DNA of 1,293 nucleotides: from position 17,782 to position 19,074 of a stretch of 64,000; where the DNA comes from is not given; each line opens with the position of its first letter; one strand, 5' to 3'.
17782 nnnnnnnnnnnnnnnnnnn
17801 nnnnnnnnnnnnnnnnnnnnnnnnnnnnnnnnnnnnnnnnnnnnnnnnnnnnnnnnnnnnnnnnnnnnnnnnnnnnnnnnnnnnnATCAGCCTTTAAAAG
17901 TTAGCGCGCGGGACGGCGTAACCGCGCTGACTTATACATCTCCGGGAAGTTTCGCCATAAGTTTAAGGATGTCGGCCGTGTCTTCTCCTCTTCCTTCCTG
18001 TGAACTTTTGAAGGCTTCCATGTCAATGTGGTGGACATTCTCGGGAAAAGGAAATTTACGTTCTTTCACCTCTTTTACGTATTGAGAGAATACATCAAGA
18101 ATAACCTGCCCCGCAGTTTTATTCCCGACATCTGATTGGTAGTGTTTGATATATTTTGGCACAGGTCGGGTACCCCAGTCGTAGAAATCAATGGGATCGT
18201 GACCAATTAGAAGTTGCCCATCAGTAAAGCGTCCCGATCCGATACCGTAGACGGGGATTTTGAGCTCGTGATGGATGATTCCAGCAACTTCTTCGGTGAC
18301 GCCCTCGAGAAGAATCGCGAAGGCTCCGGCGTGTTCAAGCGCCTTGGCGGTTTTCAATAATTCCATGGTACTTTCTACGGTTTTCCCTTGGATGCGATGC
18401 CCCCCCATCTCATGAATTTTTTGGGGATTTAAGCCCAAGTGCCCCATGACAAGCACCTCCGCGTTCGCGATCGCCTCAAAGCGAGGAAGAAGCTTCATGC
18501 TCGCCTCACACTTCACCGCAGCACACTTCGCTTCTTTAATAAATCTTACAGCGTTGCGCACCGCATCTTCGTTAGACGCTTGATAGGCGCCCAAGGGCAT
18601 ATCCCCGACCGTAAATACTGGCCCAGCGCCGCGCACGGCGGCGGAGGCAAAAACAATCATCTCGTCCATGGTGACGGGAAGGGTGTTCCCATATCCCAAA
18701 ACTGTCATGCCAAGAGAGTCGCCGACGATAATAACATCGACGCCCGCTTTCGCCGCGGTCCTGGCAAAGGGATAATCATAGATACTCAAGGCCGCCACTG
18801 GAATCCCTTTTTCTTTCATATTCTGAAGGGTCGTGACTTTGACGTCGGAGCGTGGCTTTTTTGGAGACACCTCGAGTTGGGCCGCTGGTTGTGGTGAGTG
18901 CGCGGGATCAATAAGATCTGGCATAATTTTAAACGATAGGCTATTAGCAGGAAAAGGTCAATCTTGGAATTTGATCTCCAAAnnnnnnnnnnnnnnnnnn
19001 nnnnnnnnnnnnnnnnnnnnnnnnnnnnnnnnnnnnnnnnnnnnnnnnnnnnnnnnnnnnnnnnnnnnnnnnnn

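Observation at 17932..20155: PanB-fold enzyme with terminal extensions, paired with an AspAT-like aminotransferase in a glycan operon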

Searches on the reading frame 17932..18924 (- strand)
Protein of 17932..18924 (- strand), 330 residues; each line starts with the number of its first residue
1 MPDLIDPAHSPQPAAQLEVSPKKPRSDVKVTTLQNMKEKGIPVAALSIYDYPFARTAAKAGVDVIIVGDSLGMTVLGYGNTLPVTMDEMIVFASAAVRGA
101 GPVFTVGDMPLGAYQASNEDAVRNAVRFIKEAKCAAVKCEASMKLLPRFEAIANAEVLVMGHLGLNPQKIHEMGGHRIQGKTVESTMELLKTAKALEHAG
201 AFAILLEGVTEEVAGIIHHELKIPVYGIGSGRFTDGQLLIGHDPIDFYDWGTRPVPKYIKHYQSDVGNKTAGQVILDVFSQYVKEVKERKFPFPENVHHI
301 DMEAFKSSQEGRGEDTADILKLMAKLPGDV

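Call 4: search_protein_families(library=pfam, proteins=[window:17932-18924:-])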
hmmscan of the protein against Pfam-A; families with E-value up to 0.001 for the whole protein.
window:17932-18924:- (330 aa): 1 family
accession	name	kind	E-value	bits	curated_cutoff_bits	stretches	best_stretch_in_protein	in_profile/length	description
PF02548.21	Pantoate_transf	-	1.9e-85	286.8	28.7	1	28-292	2-257/259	Ketopantoate hydroxymethyltransferase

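Call 5: search_protein_families(library=ncbifam, proteins=[window:17932-18924:-])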
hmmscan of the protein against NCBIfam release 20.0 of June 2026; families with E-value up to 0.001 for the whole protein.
window:17932-18924:- (330 aa): 2 families
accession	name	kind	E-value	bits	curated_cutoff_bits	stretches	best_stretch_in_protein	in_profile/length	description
NF001452.0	PRK00311.1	subfamily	5.2e-83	278.4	272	1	26-297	3-265/267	3-methyl-2-oxobutanoate hydroxymethyltransferase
TIGR00222.1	panB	equivalog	1.5e-68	231.2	207.55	1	30-296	6-261/264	3-methyl-2-oxobutanoate hydroxymethyltransferase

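Call 7: find_encoding_contigs(protein=window:17932-18924:-, flank=10000, max_places=6)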
Protein window:17932-18924:- (330 aa): 3 contigs read that carry it; 1 place shown.
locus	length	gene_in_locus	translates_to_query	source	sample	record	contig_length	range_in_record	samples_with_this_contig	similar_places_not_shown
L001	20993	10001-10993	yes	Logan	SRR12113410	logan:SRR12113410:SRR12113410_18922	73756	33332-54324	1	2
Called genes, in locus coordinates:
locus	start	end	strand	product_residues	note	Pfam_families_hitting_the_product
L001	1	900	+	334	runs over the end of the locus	PF01073:3Beta_HSD, PF01370:Epimerase, PF02719:Polysacc_synt_2, PF04321:RmlD_sub_bind, PF05368:NmrA, PF07993:NAD_binding_4, PF16363:GDP_Man_Dehyd, PF13460:NAD_binding_10, +1 more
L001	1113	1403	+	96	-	-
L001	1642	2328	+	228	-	-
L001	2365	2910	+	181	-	-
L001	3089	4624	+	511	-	PF01467:CTP_transf_like, PF00294:PfkB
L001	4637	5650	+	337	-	PF01073:3Beta_HSD, PF01370:Epimerase, PF02719:Polysacc_synt_2, PF04321:RmlD_sub_bind, PF05368:NmrA, PF07993:NAD_binding_4 (faint), PF16363:GDP_Man_Dehyd, PF13460:NAD_binding_10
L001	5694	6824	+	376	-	-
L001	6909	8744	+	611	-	PF02776:TPP_enzyme_N, PF00205:TPP_enzyme_M, PF02775:TPP_enzyme_C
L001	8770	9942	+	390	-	PF00155:Aminotran_1_2, PF01041:DegT_DnrJ_EryC1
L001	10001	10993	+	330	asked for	PF02548:Pantoate_transf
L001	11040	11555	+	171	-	PF01467:CTP_transf_like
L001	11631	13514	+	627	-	PF02310:B12-binding (weak), PF04055:Radical_SAM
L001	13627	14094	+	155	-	PF00293:NUDIX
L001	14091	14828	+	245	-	PF00535:Glycos_transf_2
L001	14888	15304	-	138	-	PF00892:EamA (faint), PF10639:TMEM234 (weak)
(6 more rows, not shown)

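Call 8: find_homologous_proteins(query=window:17932-18924:-)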
Query window:17932-18924:- (330 aa): 7994 proteins with E <= 0.001 among 8000 candidates; the best 120 are listed.
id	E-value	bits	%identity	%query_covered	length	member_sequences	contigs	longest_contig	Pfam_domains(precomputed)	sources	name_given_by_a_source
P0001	2.4e-217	738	100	100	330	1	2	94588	PF02548.22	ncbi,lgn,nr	ncbi:MAG: 3-methyl-2-oxobutanoate hydroxymethyltransferase [Candidatus Liptonbacteria bacterium]|nr:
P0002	5.5e-174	596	82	99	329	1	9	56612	PF02548.22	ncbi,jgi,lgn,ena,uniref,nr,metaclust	ncbi:MAG: 3-methyl-2-oxobutanoate hydroxymethyltransferase [Candidatus Liptonbacteria bacterium GWB1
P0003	4.4e-171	586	81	97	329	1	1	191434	PF02548.22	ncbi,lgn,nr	ncbi:MAG: 3-methyl-2-oxobutanoate hydroxymethyltransferase [Candidatus Liptonbacteria bacterium]|nr:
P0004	1.3e-132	460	66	98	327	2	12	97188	PF02548.22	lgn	-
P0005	3.3e-131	455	66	95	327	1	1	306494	PF02548.22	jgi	jgi:3-methyl-2-oxobutanoate hydroxymethyltransferase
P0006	2.4e-128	446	68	92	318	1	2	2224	PF02548.22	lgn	-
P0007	1.3e-127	444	65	95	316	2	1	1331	PF13714.13,PF02548.22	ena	-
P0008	4.0e-127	442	64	96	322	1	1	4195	PF02548.22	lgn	-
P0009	6.1e-120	418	64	91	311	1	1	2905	PF02548.22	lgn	-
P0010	2.7e-116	406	64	88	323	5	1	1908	PF02548.22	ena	-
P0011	1.1e-114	401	65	85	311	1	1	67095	PF02548.22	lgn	-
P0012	9.8e-114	398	67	85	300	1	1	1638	PF02548.22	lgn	-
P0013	2.0e-113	397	64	88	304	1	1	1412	PF13714.13,PF02548.22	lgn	-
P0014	1.5e-110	388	64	88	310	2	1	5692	PF02548.22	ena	-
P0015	3.4e-110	386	66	84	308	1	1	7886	PF02548.22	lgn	-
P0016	6.0e-110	386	64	86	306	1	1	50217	PF02548.22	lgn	-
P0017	7.3e-110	385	65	84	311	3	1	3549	PF02548.22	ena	-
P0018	1.3e-109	384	63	85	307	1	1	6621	PF02548.22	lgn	-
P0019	1.6e-109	384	63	87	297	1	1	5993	PF02548.22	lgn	-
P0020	1.7e-109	384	66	85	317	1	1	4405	PF02548.22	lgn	-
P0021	2.3e-109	384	62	88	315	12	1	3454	PF02548.22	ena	-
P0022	2.7e-109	383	65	85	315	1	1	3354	PF02548.22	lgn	-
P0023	4.1e-109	383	62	85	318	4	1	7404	PF13714.13,PF02548.22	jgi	-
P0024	1.4e-108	381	63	85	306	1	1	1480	PF13714.13,PF02548.22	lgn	-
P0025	2.6e-108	380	64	86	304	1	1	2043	PF02548.22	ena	-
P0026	2.8e-108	380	63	87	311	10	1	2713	PF02548.22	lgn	-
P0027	5.2e-108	379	62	87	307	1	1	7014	PF02548.22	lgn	-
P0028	8.9e-108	378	63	88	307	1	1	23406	PF02548.22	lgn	-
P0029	1.1e-107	378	62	87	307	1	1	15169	PF02548.22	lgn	-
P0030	1.9e-107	377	61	88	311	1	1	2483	PF02548.22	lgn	-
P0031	2.0e-107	377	64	88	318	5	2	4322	PF02548.22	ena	-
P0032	2.8e-107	377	63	85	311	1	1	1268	PF02548.22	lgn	-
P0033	4.5e-107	376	64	84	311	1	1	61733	PF02548.22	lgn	-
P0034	8.4e-107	375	60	88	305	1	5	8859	PF02548.22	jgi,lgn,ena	-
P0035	1.4e-106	374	62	86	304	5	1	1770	PF02548.22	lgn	-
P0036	1.7e-106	374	61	87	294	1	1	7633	PF02548.22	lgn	-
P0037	2.5e-106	374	61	86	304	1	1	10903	PF02548.22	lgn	-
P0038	3.7e-106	373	62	86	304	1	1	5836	PF02548.22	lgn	-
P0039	3.9e-106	373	62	86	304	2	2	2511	PF02548.22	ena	-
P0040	4.2e-106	373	62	88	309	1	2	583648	PF02548.22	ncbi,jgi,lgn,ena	-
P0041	4.6e-106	373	63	86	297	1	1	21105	PF02548.22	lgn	-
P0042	4.9e-106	373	60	86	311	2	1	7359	PF02548.22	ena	-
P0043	6.2e-106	372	64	82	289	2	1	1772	PF02548.22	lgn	-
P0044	6.9e-106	372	64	83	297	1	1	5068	PF02548.22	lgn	-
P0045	7.9e-106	372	64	84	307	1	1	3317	PF02548.22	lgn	-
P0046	8.3e-106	372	62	87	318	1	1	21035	PF02548.22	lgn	-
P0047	9.4e-106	372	63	86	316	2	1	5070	PF02548.22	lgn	-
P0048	1.9e-105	371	62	88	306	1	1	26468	PF02548.22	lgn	-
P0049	2.0e-105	371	62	87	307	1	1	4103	PF02548.22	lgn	-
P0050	3.6e-105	370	61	85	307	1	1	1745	PF02548.22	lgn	-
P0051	5.8e-105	369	64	84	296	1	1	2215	PF02548.22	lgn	-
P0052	7.9e-105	369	61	85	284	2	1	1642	PF02548.22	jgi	-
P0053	8.6e-105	369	61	86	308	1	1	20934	PF02548.22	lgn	-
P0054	9.2e-105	369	61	88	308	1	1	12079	PF02548.22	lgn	-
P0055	1.2e-104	368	61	87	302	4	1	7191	PF02548.22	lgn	-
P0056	1.5e-104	368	60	89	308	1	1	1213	PF02548.22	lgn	-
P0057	3.4e-104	367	60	88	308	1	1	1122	PF02548.22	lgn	-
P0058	4.5e-104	366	60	88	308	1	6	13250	PF02548.22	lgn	-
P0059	5.1e-104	366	60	88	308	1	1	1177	PF02548.22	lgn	-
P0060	5.4e-104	366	61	86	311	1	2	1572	PF02548.22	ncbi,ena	-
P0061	5.8e-104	366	59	86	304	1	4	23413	PF02548.22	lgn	-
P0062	6.3e-104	366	62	87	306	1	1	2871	PF02548.22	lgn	-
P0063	7.2e-104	366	63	85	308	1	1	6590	PF02548.22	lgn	-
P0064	1.2e-103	365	62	86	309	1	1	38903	PF02548.22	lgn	-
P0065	1.7e-103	364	60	88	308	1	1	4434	PF02548.22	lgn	-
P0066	2.0e-103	364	61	86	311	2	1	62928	PF02548.22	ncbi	-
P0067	3.0e-103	364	60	88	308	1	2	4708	PF02548.22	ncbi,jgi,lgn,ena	-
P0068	5.1e-103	363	60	87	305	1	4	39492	PF02548.22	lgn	-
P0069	5.3e-103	363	60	88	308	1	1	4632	PF02548.22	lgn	-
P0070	5.8e-103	363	59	88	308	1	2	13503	PF02548.22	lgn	-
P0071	7.3e-103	362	59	89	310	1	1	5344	PF02548.22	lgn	-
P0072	8.1e-103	362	61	88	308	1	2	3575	PF02548.22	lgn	-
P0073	8.6e-103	362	61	85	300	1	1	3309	PF02548.22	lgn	-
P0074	8.8e-103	362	59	88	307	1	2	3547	PF02548.22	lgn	-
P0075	1.1e-102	362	60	88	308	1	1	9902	PF02548.22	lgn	-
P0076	1.2e-102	362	59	88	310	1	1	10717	PF02548.22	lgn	-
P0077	1.7e-102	361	60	85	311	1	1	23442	PF02548.22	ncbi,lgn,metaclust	metaclust:status=active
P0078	1.8e-102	361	59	86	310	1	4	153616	PF02548.22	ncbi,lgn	-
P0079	2.5e-102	361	64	82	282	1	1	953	PF02548.22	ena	-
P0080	3.3e-102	360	59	88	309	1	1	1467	PF02548.22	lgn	-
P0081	4.1e-102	360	62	85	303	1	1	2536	PF02548.22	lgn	-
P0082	4.5e-102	360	59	88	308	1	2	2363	PF02548.22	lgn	-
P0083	5.9e-102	359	60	86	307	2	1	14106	PF02548.22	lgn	-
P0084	7.7e-102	359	62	85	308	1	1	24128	PF02548.22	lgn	-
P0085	2.0e-101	358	59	88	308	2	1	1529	PF02548.22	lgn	-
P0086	2.7e-101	357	62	85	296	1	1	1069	PF02548.22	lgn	-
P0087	4.8e-101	356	60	88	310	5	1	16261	PF02548.22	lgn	-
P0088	7.7e-101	356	61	85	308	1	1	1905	PF02548.22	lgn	-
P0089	7.8e-101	356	60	84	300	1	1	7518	PF02548.22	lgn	-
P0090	9.6e-101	355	59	88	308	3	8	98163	PF02548.22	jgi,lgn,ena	-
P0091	1.2e-100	355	61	86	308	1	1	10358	PF02548.22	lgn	-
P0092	1.4e-100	355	61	85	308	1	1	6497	PF02548.22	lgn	-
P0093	2.2e-100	354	59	88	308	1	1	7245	PF02548.22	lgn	-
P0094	5.4e-100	353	61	85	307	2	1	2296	PF02548.22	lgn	-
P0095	7.8e-100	352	60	88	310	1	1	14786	PF02548.22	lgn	-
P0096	8.4e-100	352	59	84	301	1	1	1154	PF02548.22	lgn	-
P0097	1.7e-99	351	61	85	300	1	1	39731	PF02548.22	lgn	-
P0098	3.4e-98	347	59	85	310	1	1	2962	PF02548.22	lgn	-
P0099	4.2e-94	333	66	73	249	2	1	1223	PF13714.13,PF02548.22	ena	-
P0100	6.5e-90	320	53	86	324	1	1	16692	PF02548.22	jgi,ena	-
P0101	2.0e-85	305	66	68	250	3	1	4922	PF02548.22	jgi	jgi:3-methyl-2-oxobutanoate hydroxymethyltransferase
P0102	1.2e-81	293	62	69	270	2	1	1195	PF02548.22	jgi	-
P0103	6.6e-81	290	50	90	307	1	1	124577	PF02548.22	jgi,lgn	jgi:3-methyl-2-oxobutanoate hydroxymethyltransferase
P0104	4.6e-79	284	52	84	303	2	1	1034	PF13714.13,PF02548.22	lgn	-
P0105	1.7e-76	276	48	88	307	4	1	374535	PF02548.22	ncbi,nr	ncbi:MAG: 3-methyl-2-oxobutanoate hydroxymethyltransferase [Candidatus Yanofskybacteria bacterium]|n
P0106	3.8e-76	274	50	84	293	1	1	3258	PF02548.22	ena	-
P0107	5.2e-76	274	56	79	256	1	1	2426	PF02548.22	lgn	-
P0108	8.9e-76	273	50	86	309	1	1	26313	PF13714.13,PF02548.22,PF01177.28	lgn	-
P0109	5.5e-75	271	51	85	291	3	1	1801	PF02548.22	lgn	-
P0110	1.4e-74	269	48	89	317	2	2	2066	PF02548.22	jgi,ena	-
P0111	3.5e-74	268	46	88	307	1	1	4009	PF02548.22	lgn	-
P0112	3.8e-74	268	49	85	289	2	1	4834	PF02548.22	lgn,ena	-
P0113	4.9e-74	268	50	86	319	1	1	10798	PF13714.13,PF02548.22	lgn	-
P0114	9.3e-74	267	47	92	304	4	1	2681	PF02548.22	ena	-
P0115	1.8e-73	266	50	86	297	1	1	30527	PF13714.13,PF02548.22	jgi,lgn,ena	-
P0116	3.7e-73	265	50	84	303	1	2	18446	PF13714.13,PF02548.22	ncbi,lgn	-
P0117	6.6e-73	264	46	89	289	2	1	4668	PF02548.22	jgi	jgi:3-methyl-2-oxobutanoate hydroxymethyltransferase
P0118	7.5e-73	264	47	86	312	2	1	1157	PF13714.13,PF02548.22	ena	-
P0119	9.5e-73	263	48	88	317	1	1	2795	PF02548.22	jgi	jgi:3-methyl-2-oxobutanoate hydroxymethyltransferase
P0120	1.6e-72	263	48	84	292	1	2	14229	PF02548.22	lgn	-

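Call 10: find_related_loci(query=window:17932-18924:-, collection=genome_contigs, flank=10000)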
Query window:17932-18924:- (330 aa) in genome_contigs; peptide patterns used: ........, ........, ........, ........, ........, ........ (x = any residue, [..] = any of these).
50 stretches matched a pattern; 11 encode a relative of the query (tblastn E <= 1e-3); 11 distinct loci.
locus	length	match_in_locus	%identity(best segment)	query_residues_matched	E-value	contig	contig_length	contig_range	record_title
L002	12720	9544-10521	82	1-327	0e+0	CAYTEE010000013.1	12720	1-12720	MAG TPA_asm: uncultured Candidatus Saccharibacteria bacterium isolate SRP050083_co2_44 genome assembly, contig: NODE_371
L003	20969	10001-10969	81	8-327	4e-178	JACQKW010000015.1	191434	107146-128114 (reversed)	MAG: Candidatus Liptonbacteria bacterium isolate NC_groundwater_1187_Ag_S-0.1um_53_80 S_p1_S3_coassembly_k141_2446690, w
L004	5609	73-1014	67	7-326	3e-141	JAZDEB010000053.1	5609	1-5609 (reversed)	MAG: Candidatus Liptonbacteria bacterium isolate MEGAHIT-group-0.117 k141_15456902, whole genome shotgun sequence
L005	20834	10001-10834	42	30-313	6e-70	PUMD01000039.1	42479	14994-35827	MAG: Clostridia bacterium isolate B1Sed10_244R1 B1-Sed10-C565, whole genome shotgun sequence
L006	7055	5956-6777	44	25-306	4e-68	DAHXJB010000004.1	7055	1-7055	MAG TPA_asm: Chloroflexota bacterium isolate clean1545 k141_287741, whole genome shotgun sequence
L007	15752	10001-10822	44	25-306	1e-67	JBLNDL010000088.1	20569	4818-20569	MAG: Sphingomonadaceae bacterium isolate MAG100 PRJNA950955_bin1_renamed_87, whole genome shotgun sequence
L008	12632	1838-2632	41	25-298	3e-63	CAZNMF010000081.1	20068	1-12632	MAG TPA_asm: uncultured Solibacteraceae bacterium isolate binchicken_co84_192 genome assembly, contig: k141_1617602, who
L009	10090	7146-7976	36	30-315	3e-58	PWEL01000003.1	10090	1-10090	MAG: Mollicutes bacterium isolate T1Sed10_81 T1-Sed10-C7704, whole genome shotgun sequence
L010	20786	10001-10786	36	26-296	1e-47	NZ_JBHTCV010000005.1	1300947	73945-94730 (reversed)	Citricoccus sp. GCM10030269 strain CPCC 206403 platanus_K_default_5, whole genome shotgun sequence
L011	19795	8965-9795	34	10-296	3e-45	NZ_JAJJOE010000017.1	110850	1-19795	Arthrobacter sp. zg-Y769 Scaffold8_1, whole genome shotgun sequence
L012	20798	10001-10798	34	21-296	3e-44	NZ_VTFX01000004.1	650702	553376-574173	Arthrobacter yangruifuii strain 785 Scaffold2_3, whole genome shotgun sequence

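Call 11: find_encoding_contigs(protein=P0005, flank=10000, max_places=2)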
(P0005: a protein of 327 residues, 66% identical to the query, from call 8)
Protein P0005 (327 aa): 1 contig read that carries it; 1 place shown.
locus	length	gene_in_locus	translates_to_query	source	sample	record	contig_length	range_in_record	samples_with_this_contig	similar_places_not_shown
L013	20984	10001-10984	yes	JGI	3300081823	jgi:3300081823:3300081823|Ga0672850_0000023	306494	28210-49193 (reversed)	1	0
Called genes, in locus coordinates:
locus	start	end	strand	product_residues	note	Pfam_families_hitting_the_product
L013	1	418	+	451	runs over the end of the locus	PF04932:Wzy_C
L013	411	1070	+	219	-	-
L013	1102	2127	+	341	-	PF01370:Epimerase, PF04321:RmlD_sub_bind (weak), PF16363:GDP_Man_Dehyd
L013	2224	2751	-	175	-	-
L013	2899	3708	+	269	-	-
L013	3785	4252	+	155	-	PF00293:NUDIX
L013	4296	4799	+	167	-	PF00293:NUDIX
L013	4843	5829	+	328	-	PF01073:3Beta_HSD, PF01370:Epimerase, PF02719:Polysacc_synt_2 (faint), PF13460:NAD_binding_10 (faint), PF16363:GDP_Man_Dehyd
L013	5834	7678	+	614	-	PF02776:TPP_enzyme_N, PF00205:TPP_enzyme_M, PF02775:TPP_enzyme_C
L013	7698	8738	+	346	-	PF01370:Epimerase, PF04321:RmlD_sub_bind, PF16363:GDP_Man_Dehyd, PF07993:NAD_binding_4 (weak)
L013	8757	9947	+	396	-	PF00155:Aminotran_1_2 (weak), PF01041:DegT_DnrJ_EryC1, PF01053:Cys_Met_Meta_PP (weak)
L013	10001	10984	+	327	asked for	PF02548:Pantoate_transf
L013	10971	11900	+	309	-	PF01073:3Beta_HSD, PF01370:Epimerase, PF16363:GDP_Man_Dehyd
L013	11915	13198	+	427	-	PF08421:Methyltransf_13, PF13489:Methyltransf_23, PF08484:Methyltransf_14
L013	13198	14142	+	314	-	PF02475:TRM5-TYW2_MTfase (weak), PF01135:PCMT (faint), PF05050:Methyltransf_21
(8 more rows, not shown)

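Call 12: find_encoding_contigs(protein=P0040, flank=10000, max_places=2)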
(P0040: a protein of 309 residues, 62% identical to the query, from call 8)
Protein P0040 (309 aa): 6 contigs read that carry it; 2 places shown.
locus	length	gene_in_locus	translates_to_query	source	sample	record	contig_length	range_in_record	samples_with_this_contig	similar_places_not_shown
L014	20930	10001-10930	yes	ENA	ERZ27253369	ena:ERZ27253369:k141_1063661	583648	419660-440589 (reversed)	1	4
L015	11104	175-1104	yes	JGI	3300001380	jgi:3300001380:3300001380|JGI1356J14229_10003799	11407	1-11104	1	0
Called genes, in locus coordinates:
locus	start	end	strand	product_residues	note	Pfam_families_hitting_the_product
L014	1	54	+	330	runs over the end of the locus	PF01073:3Beta_HSD, PF01370:Epimerase, PF02719:Polysacc_synt_2, PF04321:RmlD_sub_bind, PF07993:NAD_binding_4 (faint), PF13460:NAD_binding_10 (faint), PF16363:GDP_Man_Dehyd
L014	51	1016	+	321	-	PF00676:E1_dh, PF13292:DXP_synthase_N (weak)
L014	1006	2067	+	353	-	PF02779:Transket_pyr, PF02780:Transketolase_C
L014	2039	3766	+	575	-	PF02776:TPP_enzyme_N, PF00205:TPP_enzyme_M, PF02775:TPP_enzyme_C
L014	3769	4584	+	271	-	PF00456:Transketolase_N, PF13292:DXP_synthase_N, PF00676:E1_dh (weak)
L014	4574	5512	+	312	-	PF02779:Transket_pyr, PF02780:Transketolase_C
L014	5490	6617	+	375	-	PF00248:Aldo_ket_red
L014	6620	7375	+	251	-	-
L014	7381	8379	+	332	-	PF01073:3Beta_HSD, PF01370:Epimerase, PF02719:Polysacc_synt_2 (weak), PF13460:NAD_binding_10, PF16363:GDP_Man_Dehyd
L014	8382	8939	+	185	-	PF00908:dTDP_sugar_isom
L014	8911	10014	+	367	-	PF01073:3Beta_HSD, PF01370:Epimerase, PF05368:NmrA (faint), PF13460:NAD_binding_10, PF16363:GDP_Man_Dehyd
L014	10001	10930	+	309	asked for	PF02548:Pantoate_transf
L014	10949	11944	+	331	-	PF00288:GHMP_kinases_N, PF08544:GHMP_kinases_C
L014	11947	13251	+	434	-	PF00483:NTP_transferase, PF12804:NTP_transf_3, PF08645:PNK3P (weak), PF13419:HAD_2, PF13242:Hydrolase_like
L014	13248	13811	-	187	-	PF13580:SIS_2, PF01380:SIS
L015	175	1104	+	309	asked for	PF02548:Pantoate_transf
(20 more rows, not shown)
